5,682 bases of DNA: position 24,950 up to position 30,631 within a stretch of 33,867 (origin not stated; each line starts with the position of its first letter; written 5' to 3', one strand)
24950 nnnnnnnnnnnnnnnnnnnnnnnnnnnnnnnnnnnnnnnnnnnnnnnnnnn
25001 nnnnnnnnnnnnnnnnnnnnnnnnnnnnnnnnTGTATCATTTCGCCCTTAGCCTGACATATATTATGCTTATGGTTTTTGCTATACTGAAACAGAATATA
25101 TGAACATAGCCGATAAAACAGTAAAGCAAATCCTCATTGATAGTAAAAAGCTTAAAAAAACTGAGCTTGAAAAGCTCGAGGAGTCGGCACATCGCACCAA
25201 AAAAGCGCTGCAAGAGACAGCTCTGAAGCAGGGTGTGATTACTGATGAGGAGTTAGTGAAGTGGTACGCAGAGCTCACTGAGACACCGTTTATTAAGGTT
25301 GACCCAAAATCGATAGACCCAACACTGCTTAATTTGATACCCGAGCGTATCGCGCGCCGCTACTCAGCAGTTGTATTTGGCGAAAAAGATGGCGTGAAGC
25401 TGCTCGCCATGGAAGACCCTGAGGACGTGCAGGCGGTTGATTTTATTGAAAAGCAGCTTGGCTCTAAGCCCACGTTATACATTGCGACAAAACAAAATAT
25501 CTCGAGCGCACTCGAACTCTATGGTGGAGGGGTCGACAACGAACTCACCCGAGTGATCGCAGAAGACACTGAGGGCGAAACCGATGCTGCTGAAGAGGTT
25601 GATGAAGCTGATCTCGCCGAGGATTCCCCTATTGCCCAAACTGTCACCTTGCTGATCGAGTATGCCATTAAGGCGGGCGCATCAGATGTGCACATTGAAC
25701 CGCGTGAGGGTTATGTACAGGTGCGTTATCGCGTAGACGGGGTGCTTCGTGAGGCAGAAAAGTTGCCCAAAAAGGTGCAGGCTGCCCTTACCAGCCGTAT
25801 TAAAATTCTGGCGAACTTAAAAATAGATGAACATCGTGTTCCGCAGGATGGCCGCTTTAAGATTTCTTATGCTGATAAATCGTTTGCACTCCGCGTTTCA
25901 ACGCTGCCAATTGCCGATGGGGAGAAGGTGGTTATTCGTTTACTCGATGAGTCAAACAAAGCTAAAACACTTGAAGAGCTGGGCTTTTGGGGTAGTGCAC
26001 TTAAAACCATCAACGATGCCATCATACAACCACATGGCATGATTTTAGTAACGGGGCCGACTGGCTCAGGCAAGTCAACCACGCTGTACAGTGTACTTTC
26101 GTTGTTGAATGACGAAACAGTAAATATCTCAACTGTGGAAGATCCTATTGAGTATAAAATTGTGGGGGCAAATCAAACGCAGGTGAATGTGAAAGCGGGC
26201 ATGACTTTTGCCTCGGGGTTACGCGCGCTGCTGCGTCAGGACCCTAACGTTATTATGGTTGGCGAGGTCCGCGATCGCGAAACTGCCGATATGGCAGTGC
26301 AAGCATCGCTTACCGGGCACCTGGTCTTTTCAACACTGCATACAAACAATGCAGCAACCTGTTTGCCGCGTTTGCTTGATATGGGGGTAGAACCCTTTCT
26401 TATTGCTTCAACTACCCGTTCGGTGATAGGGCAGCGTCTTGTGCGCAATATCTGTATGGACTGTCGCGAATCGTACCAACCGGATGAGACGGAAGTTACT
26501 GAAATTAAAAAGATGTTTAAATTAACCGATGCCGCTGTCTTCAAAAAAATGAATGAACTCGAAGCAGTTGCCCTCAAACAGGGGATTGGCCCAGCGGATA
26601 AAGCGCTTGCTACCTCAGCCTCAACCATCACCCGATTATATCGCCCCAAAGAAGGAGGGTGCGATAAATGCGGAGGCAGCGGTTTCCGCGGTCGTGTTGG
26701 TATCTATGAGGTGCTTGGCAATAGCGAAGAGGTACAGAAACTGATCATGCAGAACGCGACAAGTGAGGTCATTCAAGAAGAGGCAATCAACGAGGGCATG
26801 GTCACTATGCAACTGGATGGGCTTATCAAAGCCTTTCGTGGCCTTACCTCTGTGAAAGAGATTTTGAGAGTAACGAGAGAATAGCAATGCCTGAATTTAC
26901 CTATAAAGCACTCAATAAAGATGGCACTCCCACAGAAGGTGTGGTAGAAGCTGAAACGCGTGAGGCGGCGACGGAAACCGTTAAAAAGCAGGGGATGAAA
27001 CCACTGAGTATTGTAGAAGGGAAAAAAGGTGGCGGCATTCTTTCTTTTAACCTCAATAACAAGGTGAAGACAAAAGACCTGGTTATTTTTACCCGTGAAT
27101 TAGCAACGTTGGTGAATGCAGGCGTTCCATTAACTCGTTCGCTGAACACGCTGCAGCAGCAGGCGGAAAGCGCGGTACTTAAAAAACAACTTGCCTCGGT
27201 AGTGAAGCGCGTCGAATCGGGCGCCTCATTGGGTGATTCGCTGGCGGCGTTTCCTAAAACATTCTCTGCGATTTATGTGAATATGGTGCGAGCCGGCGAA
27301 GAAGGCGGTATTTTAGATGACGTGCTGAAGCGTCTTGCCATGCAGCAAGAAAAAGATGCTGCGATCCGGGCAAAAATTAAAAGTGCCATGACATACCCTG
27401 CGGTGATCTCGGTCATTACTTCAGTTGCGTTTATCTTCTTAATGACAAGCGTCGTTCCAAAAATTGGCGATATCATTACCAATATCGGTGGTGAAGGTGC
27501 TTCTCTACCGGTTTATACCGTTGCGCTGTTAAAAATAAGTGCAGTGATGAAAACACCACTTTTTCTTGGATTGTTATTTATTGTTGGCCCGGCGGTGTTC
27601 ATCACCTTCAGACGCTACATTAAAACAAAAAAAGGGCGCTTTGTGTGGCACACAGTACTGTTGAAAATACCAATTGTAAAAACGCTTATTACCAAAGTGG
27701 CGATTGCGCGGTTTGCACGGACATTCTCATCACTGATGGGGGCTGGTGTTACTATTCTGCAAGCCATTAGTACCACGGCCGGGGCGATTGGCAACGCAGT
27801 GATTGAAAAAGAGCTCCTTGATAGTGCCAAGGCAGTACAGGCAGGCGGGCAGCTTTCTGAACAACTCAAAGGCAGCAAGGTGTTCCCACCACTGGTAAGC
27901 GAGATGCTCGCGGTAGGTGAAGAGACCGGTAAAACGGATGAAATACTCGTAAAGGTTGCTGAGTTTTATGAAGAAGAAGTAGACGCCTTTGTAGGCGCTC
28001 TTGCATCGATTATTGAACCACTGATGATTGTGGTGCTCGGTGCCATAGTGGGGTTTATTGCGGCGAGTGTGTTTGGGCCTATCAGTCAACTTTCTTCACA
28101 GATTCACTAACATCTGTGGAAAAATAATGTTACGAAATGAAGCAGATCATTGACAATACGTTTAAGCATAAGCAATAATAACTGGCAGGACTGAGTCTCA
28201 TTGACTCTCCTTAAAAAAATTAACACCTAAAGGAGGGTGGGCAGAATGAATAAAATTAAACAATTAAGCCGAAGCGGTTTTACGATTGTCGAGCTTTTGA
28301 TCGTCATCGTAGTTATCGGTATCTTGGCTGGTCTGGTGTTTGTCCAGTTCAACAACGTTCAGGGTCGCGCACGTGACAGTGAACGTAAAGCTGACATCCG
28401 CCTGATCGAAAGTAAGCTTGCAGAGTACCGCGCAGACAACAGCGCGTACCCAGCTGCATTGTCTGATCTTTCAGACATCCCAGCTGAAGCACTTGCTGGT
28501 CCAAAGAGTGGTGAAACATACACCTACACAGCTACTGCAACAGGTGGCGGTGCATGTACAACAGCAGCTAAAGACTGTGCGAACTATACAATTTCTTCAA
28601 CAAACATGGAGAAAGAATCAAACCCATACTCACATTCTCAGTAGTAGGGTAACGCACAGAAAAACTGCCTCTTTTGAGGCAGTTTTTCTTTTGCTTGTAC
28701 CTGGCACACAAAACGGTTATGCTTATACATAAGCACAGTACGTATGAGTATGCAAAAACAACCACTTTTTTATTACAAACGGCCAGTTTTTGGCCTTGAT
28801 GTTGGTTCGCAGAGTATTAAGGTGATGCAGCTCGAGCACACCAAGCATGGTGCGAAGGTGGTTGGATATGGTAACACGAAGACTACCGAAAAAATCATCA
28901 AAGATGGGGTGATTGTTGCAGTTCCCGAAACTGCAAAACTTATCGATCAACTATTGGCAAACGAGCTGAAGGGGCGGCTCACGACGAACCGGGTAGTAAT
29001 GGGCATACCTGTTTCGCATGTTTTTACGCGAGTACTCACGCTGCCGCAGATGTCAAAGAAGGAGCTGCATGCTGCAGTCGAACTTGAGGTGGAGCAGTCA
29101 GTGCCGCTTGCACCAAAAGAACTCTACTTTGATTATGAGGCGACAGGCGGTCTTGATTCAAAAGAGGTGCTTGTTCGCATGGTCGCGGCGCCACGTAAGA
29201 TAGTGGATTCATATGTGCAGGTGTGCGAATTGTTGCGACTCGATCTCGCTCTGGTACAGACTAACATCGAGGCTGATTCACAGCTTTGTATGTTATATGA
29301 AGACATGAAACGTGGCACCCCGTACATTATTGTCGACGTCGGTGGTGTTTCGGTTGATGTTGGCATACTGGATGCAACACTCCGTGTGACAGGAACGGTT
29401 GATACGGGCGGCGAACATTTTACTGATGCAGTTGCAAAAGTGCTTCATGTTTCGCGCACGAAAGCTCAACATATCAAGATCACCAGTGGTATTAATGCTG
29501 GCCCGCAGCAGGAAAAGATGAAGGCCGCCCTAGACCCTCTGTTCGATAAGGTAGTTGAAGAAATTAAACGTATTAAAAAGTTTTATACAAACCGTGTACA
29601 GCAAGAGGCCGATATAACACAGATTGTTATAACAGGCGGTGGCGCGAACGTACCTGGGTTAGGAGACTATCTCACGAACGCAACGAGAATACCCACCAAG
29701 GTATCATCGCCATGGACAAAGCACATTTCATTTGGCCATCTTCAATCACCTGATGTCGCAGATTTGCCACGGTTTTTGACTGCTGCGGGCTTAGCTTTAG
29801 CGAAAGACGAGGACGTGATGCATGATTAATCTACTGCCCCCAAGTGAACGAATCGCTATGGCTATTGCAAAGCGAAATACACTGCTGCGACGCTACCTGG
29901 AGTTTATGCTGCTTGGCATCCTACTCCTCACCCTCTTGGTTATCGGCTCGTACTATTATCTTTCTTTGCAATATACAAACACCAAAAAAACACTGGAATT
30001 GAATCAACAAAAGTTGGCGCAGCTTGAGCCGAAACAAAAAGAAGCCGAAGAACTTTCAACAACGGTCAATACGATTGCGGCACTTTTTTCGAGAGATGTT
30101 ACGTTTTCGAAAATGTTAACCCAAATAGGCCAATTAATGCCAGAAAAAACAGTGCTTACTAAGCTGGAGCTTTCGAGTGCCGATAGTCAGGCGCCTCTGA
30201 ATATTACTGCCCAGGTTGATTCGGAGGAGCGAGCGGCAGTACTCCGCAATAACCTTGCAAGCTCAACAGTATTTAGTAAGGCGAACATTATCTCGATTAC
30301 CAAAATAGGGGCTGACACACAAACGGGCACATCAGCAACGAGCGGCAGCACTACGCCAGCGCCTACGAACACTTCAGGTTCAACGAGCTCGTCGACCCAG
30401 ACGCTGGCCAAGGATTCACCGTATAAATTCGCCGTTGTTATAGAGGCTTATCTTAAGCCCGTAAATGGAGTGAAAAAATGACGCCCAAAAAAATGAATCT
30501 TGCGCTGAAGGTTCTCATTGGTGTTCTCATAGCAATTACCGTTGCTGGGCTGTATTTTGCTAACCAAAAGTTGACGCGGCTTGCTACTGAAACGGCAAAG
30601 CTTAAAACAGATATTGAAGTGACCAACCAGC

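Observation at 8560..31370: Two type IV pilus loci bracket almost the whole DNA-uptake and recombination gene set: a candidate DNA-acquisition super-locus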

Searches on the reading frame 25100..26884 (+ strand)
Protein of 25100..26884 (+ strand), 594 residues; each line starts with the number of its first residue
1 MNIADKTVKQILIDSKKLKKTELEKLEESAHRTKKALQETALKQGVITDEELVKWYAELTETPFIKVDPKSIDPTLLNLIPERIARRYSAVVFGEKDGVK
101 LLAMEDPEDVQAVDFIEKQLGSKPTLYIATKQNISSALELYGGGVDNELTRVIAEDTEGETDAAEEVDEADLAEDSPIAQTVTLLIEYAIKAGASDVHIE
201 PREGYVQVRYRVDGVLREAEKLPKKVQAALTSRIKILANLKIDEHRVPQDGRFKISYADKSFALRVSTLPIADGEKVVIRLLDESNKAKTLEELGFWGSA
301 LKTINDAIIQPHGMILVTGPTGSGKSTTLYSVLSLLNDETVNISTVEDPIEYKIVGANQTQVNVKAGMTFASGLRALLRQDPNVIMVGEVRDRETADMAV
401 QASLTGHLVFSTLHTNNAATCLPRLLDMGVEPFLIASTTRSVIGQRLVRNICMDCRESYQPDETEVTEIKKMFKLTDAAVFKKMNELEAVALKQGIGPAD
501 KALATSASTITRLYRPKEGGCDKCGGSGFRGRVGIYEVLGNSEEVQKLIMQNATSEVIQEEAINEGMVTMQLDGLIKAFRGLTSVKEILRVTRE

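Call 6: search_protein_families(library=pfam, proteins=[window:25100-26884:+], max_evalue=0.01)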
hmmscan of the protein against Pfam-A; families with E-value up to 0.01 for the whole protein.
window:25100-26884:+ (594 aa): 10 families
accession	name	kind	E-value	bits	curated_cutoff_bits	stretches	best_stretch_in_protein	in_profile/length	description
PF00437.27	T2SSE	-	1e-127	426.3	24.9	1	173-590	3-370/370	Type II/IV secretion system protein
PF05157.20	MshEN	-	9.6e-16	58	23.1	1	62-144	3-86/90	MshEN domain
PF13555.12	AAA_29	-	3.1e-05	24.1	27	1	305-336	15-46/61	P-loop containing region of AAA domain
PF13401.12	AAA_22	-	0.00013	22.7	27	1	312-371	5-48/130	AAA domain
PF20720.3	nSTAND3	-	0.002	18.3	27.2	1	308-353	13-58/155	Novel STAND NTPase 3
PF12775.13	AAA_7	-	0.0022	18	25.8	1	303-346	24-67/181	P-loop containing dynein motor region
PF25199.1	nSTAND_NTPase5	-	0.0025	18.1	34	1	313-348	42-78/145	Novel STAND NTPase 5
PF13191.12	AAA_16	-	0.0038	18.2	32.6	1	311-339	24-51/167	AAA ATPase domain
PF00005.33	ABC_tran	-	0.0047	18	25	0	309-365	8-60/137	ABC transporter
PF10415.14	FumaraseC_C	-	0.0062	17.4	32.5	0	29-55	20-46/54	Fumarase C C-terminus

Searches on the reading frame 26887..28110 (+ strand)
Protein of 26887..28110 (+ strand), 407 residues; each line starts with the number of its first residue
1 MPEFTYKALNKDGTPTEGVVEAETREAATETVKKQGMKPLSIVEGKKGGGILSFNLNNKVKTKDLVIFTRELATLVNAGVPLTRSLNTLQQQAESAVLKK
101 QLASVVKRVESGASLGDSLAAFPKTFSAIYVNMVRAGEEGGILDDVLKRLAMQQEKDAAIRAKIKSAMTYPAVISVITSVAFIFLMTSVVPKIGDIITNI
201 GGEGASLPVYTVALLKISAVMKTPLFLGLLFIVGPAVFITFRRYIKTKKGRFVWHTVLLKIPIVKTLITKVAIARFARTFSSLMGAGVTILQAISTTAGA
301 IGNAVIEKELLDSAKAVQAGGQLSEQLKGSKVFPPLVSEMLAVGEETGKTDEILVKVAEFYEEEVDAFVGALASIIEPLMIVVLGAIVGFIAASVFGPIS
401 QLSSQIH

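Call 6: search_protein_families(library=pfam, proteins=[window:26887-28110:+], max_evalue=0.01)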
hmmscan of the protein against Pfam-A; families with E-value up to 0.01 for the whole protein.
window:26887-28110:+ (407 aa): 1 family
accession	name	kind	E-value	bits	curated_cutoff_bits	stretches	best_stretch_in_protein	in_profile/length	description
PF00482.28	T2SSF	-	3.2e-55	185.9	25.2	2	68-191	1-125/125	Type II secretion system (T2SS), protein F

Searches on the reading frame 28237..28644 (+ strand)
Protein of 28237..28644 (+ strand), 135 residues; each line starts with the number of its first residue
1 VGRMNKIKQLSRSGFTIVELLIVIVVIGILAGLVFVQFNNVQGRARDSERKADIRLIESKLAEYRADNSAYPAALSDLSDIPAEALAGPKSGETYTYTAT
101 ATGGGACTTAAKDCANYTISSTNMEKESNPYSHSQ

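Call 6: search_protein_families(library=pfam, proteins=[window:28237-28644:+], max_evalue=0.01)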
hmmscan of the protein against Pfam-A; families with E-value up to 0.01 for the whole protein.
window:28237-28644:+ (135 aa): 2 families
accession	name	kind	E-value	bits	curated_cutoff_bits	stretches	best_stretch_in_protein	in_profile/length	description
PF07963.17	N_methyl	-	8.5e-06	25.6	21.2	1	12-35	4-27/27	Prokaryotic N-terminal methylation motif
PF08334.16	T2SSG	-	0.0018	18.7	21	1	41-85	5-52/108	Type II secretion system (T2SS), protein G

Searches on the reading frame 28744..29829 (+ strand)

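Call 6: search_protein_families(library=pfam, proteins=[window:28744-29829:+], max_evalue=0.01)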
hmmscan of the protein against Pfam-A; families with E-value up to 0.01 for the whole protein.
window:28744-29829:+ (361 aa): 5 families
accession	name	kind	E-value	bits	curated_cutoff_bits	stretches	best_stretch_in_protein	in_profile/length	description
PF11104.14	PilM_2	-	5.1e-37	128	27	1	17-353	1-338/340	Type IV pilus assembly protein PilM;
PF14450.12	FtsA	-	7.8e-12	46.1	31.8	1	196-347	2-125/127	Cell division protein FtsA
PF06723.19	MreB_Mbl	-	2.4e-08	33.6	27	1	256-322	239-305/327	MreB/Mbl protein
PF21523.3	ParM_N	-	1e-06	29.3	27.4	1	195-303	8-126/159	Plasmid segregation protein ParM, C-terminal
PF25216.1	Volactin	-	2.5e-05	24.4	35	1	232-310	212-287/321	Volactin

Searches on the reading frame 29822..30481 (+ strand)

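Call 6: search_protein_families(library=pfam, proteins=[window:29822-30481:+], max_evalue=0.01)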
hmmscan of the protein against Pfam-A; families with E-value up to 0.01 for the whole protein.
window:29822-30481:+ (219 aa): 1 family
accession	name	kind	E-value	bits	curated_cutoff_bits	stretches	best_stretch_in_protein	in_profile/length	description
PF05137.18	PilN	-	8.7e-07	29.3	22.8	1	98-163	2-63/78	Fimbrial assembly protein (PilN)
